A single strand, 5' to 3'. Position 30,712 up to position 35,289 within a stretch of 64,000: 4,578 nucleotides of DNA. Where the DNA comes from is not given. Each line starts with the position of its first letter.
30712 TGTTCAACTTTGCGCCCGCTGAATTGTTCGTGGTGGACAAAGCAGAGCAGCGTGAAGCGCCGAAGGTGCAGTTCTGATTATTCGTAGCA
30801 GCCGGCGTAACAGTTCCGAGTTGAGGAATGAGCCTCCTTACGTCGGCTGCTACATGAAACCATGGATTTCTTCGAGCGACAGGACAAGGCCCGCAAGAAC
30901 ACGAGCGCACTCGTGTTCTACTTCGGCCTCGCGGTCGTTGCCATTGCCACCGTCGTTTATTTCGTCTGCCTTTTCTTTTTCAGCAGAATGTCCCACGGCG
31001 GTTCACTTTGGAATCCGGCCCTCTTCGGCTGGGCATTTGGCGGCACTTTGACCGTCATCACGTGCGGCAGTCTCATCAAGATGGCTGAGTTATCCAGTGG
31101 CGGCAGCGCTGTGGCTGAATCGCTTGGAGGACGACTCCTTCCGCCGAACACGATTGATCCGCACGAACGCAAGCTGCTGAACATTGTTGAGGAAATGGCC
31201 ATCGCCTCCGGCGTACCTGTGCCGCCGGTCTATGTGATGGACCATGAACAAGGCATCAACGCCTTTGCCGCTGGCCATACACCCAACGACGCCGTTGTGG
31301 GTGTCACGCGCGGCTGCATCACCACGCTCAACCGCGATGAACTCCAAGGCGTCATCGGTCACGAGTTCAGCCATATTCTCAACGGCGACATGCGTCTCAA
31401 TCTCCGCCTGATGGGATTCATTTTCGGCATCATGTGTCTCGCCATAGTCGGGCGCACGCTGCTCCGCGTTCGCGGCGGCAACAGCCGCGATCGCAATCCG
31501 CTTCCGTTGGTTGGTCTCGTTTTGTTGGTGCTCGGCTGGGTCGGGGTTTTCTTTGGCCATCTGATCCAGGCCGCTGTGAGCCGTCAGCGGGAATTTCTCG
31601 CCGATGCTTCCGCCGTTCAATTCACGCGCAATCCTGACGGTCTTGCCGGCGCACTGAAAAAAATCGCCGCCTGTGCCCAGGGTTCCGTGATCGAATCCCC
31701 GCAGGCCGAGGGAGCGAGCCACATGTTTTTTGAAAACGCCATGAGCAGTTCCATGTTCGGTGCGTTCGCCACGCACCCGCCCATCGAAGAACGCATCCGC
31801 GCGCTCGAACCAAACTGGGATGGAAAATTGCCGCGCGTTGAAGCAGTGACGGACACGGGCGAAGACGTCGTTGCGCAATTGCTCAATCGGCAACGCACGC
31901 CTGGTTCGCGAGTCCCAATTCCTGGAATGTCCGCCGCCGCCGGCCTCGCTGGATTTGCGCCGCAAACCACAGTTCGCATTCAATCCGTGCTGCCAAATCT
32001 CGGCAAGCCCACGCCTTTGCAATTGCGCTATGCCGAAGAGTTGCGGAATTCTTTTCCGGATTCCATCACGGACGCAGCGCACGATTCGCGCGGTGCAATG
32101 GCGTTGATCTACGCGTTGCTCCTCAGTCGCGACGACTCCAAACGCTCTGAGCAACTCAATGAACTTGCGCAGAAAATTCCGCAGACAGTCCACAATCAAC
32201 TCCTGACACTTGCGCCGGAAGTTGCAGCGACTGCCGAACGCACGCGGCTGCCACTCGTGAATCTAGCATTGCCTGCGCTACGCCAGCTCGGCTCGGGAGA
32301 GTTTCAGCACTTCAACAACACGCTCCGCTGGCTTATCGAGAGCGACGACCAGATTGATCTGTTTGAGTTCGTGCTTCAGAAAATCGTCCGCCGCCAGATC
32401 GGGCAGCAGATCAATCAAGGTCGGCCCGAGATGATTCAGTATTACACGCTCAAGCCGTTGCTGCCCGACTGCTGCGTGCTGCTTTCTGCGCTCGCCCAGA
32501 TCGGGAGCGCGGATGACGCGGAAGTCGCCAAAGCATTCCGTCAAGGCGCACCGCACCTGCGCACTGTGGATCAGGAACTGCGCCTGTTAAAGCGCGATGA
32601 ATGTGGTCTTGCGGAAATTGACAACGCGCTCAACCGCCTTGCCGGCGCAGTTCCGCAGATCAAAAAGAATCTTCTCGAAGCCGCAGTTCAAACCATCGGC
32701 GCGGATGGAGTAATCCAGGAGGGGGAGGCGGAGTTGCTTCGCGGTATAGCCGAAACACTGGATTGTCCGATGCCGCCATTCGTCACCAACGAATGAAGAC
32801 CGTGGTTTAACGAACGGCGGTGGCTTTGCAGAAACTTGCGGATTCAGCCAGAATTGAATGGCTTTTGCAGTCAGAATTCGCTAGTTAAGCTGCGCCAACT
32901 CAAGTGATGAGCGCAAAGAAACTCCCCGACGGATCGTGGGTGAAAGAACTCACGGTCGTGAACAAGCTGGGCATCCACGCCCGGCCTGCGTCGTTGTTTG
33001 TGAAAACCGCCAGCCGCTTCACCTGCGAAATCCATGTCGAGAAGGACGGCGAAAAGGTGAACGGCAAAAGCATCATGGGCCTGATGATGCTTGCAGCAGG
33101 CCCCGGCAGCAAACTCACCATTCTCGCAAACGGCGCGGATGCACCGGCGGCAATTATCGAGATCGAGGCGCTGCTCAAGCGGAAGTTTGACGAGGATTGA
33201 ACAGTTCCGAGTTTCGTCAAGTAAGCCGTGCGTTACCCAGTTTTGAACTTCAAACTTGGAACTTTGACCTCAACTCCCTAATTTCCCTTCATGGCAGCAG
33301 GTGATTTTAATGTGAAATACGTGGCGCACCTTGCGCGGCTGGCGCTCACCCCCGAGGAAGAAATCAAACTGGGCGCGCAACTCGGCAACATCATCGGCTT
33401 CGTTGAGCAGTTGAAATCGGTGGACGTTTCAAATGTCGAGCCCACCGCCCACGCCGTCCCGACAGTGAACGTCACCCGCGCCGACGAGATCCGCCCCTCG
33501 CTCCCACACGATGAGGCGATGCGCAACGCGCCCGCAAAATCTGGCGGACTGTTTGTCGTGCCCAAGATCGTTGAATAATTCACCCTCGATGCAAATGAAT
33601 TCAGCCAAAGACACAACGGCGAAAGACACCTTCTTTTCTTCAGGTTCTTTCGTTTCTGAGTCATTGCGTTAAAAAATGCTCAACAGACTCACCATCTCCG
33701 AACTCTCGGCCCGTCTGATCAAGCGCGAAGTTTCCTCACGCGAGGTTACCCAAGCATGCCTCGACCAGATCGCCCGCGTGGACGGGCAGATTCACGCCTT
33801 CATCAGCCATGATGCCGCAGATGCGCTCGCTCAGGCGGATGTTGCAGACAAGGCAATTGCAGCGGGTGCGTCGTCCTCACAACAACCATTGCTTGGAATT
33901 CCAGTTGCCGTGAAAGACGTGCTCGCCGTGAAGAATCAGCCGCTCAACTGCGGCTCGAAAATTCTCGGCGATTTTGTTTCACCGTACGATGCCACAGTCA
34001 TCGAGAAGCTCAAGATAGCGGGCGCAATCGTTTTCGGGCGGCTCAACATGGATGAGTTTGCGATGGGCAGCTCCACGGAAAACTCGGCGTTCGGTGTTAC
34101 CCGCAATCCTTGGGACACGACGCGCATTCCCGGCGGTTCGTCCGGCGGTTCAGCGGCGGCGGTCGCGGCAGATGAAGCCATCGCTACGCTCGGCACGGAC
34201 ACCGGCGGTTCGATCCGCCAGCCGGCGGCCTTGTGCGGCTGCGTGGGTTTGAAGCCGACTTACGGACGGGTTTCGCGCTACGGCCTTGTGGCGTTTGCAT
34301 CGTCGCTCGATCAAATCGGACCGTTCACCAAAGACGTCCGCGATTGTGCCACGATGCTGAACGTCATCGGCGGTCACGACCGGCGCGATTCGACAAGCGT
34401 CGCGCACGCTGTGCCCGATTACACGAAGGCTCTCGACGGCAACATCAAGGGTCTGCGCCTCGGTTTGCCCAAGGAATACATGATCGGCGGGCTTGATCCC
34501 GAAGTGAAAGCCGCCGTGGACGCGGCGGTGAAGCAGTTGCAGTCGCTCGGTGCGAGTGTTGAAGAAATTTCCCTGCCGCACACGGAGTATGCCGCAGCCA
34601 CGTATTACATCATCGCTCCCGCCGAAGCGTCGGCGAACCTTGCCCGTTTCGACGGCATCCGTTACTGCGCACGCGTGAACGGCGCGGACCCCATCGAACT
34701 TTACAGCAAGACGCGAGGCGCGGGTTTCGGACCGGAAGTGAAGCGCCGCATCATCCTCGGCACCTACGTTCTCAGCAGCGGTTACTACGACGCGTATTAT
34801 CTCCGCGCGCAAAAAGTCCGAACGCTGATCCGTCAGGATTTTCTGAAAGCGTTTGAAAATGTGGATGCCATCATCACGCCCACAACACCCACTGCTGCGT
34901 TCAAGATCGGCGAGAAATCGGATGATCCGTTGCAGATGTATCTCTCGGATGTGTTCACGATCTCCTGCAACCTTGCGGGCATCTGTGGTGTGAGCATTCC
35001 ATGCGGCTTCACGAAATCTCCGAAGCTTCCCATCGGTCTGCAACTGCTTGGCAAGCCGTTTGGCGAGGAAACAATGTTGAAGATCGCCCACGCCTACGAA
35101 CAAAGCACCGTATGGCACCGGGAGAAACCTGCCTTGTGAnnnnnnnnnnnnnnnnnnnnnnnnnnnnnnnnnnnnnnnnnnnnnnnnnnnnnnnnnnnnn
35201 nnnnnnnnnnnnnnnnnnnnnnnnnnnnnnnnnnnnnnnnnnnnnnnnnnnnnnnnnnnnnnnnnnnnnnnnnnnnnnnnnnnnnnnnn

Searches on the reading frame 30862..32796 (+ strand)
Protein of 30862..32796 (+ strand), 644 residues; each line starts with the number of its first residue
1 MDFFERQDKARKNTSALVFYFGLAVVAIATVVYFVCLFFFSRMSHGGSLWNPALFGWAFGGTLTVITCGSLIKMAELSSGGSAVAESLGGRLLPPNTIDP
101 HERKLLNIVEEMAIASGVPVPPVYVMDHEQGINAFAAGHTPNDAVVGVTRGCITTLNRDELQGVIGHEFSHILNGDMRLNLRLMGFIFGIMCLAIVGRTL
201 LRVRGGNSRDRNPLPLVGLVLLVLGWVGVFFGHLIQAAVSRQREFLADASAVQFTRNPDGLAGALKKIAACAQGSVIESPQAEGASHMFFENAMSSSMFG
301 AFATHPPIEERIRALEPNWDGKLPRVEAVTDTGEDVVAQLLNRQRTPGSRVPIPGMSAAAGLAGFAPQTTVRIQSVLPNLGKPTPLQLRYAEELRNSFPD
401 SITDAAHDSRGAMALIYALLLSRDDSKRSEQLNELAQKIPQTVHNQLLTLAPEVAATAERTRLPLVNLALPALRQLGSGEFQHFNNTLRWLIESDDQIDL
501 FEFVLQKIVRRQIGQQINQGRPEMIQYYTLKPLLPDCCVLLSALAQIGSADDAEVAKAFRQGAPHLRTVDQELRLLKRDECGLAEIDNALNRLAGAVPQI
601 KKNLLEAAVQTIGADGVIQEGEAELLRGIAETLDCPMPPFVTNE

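Call 33: search_protein_families(library=pfam, proteins=[window:30862-32796:+], max_evalue=0.00001)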
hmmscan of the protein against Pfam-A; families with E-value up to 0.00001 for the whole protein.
window:30862-32796:+ (644 aa): 1 family
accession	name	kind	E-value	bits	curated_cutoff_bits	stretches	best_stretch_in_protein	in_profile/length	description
PF01435.24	Peptidase_M48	-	1.6e-31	110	20.3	1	102-316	4-183/186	Peptidase family M48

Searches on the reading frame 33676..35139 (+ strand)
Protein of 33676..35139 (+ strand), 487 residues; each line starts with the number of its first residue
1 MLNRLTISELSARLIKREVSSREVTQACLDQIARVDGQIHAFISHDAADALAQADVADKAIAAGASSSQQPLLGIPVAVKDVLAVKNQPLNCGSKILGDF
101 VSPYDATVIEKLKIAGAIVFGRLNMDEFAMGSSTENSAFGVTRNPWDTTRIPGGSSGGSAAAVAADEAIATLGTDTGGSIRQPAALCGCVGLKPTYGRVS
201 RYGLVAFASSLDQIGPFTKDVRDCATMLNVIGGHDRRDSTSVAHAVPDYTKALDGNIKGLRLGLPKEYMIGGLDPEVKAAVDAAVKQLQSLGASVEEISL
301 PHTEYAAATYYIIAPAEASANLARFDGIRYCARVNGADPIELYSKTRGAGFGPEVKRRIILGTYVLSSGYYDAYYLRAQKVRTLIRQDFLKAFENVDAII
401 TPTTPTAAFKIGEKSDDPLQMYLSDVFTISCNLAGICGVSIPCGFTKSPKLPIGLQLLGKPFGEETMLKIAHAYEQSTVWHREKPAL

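Call 34: search_protein_families(library=pfam, proteins=[window:33676-35139:+], max_evalue=0.00001)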
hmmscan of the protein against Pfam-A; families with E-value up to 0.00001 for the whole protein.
window:33676-35139:+ (487 aa): 1 family
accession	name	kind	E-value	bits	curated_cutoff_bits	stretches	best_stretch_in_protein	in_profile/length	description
PF01425.27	Amidase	-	2.8e-156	521.5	27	1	23-468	1-445/445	Amidase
